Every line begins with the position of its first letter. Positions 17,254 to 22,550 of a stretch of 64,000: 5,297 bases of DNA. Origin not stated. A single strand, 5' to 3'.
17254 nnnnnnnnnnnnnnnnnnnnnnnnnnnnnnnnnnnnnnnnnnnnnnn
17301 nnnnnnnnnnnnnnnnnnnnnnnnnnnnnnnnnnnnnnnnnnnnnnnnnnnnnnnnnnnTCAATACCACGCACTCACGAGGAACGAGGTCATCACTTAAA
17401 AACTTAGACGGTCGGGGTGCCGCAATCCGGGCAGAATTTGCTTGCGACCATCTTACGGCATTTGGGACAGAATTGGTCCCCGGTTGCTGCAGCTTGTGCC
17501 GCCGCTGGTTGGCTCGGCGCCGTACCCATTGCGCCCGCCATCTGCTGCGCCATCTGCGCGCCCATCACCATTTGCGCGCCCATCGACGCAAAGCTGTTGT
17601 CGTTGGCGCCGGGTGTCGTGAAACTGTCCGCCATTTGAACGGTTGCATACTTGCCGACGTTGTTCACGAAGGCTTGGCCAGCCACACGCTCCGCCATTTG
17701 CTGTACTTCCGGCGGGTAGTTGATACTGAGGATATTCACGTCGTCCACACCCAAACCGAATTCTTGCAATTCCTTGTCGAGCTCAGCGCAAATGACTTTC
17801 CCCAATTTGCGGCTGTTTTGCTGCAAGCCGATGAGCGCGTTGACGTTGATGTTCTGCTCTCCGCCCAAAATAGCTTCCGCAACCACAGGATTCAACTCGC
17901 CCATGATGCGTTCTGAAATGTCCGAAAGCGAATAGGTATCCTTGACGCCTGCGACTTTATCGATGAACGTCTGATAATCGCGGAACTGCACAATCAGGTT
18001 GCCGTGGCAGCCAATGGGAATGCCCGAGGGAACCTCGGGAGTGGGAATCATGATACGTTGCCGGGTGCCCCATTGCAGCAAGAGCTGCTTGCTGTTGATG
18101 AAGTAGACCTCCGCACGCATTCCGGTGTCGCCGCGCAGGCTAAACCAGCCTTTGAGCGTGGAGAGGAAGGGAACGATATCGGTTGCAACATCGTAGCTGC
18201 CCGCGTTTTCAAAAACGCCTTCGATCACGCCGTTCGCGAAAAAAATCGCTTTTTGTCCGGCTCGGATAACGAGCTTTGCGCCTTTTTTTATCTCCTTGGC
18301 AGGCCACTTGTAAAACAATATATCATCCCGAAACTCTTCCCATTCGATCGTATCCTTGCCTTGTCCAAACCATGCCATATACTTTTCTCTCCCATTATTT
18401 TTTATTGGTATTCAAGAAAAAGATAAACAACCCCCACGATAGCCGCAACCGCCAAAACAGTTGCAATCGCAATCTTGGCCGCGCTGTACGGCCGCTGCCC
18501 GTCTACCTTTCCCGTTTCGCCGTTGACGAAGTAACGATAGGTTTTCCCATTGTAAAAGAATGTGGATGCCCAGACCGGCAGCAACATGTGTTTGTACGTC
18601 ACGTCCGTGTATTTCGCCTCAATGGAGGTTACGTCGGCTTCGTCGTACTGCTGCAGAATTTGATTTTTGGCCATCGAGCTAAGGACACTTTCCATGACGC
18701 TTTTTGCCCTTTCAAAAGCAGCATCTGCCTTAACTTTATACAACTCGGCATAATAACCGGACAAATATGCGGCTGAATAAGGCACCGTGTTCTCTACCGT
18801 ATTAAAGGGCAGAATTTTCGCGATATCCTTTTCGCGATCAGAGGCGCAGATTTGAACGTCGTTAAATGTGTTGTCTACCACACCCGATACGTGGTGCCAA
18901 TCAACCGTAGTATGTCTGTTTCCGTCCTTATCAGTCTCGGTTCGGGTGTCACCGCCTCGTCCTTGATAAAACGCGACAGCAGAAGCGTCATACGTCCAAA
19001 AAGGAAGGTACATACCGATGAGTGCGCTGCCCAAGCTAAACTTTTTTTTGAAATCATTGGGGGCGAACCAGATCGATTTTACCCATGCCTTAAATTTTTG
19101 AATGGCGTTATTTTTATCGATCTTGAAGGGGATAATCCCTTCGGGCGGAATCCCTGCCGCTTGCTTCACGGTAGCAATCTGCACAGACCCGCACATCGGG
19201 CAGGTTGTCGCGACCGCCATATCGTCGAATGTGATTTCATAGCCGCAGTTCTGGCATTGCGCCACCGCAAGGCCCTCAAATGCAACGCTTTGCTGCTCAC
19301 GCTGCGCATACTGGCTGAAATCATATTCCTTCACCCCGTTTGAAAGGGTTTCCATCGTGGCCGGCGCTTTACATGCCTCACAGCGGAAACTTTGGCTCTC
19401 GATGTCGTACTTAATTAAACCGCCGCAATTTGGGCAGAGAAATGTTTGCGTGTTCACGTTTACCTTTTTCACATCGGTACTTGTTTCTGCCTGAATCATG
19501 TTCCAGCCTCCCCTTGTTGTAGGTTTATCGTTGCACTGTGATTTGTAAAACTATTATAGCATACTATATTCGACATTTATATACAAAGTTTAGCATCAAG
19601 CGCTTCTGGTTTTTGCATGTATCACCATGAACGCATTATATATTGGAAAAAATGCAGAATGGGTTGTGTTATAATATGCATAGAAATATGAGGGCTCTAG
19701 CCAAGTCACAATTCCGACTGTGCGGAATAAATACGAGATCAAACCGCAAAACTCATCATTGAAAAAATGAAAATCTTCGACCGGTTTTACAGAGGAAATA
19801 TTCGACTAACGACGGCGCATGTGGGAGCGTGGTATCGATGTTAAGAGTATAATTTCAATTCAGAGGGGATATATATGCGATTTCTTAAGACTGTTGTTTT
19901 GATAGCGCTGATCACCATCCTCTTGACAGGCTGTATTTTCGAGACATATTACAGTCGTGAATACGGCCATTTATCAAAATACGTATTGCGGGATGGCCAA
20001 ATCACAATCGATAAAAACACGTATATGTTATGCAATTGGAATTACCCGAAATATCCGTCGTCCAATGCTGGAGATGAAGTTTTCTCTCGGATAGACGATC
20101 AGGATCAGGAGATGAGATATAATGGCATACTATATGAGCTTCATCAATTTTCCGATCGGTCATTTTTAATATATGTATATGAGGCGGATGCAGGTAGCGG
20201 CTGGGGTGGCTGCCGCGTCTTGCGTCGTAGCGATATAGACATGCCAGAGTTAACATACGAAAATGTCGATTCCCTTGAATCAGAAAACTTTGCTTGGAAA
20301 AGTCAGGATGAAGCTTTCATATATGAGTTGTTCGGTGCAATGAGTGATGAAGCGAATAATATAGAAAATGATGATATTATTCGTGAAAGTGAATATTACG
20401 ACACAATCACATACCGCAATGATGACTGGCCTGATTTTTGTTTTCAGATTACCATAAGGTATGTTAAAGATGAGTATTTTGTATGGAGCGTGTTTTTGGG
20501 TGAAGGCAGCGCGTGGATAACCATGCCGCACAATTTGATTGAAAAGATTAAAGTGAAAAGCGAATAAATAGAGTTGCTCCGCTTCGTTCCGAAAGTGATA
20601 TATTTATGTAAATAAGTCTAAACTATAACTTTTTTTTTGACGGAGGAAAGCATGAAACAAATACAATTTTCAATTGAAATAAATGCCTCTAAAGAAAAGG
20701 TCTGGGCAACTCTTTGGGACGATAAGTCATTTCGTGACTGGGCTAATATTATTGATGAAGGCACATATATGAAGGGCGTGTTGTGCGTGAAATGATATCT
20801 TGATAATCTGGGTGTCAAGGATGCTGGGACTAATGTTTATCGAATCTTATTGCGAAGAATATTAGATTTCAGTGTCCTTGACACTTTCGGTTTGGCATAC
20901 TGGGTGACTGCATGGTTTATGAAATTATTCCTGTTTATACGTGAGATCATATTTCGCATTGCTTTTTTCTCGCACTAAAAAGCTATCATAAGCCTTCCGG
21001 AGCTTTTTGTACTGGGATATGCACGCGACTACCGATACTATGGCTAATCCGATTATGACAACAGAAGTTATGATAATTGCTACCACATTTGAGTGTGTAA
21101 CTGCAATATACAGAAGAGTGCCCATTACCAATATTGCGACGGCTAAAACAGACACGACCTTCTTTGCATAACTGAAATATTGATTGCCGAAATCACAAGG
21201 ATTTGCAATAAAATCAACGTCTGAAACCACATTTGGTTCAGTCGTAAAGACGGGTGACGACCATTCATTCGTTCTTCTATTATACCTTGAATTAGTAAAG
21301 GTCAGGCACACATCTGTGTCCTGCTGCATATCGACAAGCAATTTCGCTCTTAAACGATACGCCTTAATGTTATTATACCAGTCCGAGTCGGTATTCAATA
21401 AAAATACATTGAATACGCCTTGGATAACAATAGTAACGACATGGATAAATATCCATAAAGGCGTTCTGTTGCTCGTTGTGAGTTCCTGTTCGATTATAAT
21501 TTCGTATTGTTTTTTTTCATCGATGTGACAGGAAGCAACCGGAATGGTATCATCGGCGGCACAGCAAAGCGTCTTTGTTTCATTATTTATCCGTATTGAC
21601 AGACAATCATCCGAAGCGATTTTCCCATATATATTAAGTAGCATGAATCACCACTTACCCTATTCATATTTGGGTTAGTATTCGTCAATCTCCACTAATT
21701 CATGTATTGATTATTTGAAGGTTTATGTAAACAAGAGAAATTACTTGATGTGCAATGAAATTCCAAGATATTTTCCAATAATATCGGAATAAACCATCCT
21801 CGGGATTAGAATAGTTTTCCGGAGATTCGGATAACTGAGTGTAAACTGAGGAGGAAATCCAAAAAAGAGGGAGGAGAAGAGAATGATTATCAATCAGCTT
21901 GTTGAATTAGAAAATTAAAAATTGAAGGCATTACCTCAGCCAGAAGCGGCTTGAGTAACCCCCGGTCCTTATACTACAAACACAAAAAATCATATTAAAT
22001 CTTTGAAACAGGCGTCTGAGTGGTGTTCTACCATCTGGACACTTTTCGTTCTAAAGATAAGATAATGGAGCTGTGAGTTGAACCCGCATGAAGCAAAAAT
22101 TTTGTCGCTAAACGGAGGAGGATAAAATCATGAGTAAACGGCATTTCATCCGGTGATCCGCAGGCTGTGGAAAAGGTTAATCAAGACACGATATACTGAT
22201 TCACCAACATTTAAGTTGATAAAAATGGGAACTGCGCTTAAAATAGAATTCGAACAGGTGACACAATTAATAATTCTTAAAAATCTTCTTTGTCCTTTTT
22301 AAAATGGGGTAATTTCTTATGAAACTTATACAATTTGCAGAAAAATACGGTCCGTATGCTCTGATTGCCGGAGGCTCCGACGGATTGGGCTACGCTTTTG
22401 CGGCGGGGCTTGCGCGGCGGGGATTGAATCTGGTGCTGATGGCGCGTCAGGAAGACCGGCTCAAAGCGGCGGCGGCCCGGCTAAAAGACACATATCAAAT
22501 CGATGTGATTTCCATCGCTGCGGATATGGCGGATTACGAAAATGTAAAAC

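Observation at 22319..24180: Eukaryote-like lipid/sterol-modifying gene pair (17beta-HSD12-type SDR + ERG4/ERG24-type sterol reductase homologue) in an AT-rich island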

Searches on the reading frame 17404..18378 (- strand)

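Call 68: search_protein_families(library=pfam, proteins=[window:17404-18378:-], max_evalue=0.001)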
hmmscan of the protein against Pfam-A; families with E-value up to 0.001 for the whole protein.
window:17404-18378:- (324 aa): 2 families
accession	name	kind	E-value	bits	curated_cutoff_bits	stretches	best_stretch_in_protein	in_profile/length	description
PF13421.11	Band_7_1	-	2.8e-34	119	24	1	27-231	8-205/211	SPFH domain-Band 7 family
PF01145.31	Band_7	-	2.2e-07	31.6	23.6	1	119-233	57-159/176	SPFH domain / Band 7 family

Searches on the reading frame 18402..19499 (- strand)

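Call 68: search_protein_families(library=pfam, proteins=[window:18402-19499:-], max_evalue=0.001)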
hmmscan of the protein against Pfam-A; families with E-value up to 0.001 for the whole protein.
window:18402-19499:- (365 aa): 5 families
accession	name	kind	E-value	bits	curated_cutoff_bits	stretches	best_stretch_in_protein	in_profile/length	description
PF08271.17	Zn_Ribbon_TF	-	6.1e-06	26.1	29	1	81-106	2-28/43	TFIIB zinc-binding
PF12760.12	Zn_ribbon_IS1595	-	2.1e-05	24.8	25.4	1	19-45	18-45/46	Transposase zinc-ribbon domain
PF07754.17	HVO_2753_ZBP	-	2.7e-05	24.3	33.2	0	82-110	1-29/46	Small zinc finger protein HVO_2753-like, Zn-binding pocket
PF12773.13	DZR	-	0.00054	20.5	27.3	0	81-106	14-33/45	Double zinc ribbon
PF01155.25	HypA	-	0.00063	20.2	28.9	0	78-111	69-100/112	Hydrogenase/urease nickel incorporation, metallochaperone, hypA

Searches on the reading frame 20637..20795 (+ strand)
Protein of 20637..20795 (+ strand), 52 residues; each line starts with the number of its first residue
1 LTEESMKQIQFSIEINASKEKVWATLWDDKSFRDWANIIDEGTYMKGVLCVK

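Call 68: search_protein_families(library=pfam, proteins=[window:20637-20795:+], max_evalue=0.001)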
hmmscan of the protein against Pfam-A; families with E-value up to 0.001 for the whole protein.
window:20637-20795:+ (52 aa): 1 family
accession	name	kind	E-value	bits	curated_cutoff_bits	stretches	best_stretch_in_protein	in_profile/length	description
PF10604.15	Polyketide_cyc2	-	0.00053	20.7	27.4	1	6-43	1-38/142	Polyketide cyclase / dehydrase and lipid transport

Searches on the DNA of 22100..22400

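Call 86: search_rna_families(source=window, start=22100, end=22400, threshold=evalue, max_evalue=10)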
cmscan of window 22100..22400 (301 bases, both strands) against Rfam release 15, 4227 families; matches with E-value up to 10: 1.
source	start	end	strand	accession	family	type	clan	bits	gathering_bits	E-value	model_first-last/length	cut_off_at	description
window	22245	22289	-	RF01526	ceN106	Gene; snRNA; snoRNA; CD-box;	-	12.6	60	9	1-77/77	no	C. elegans snoRNA ceN106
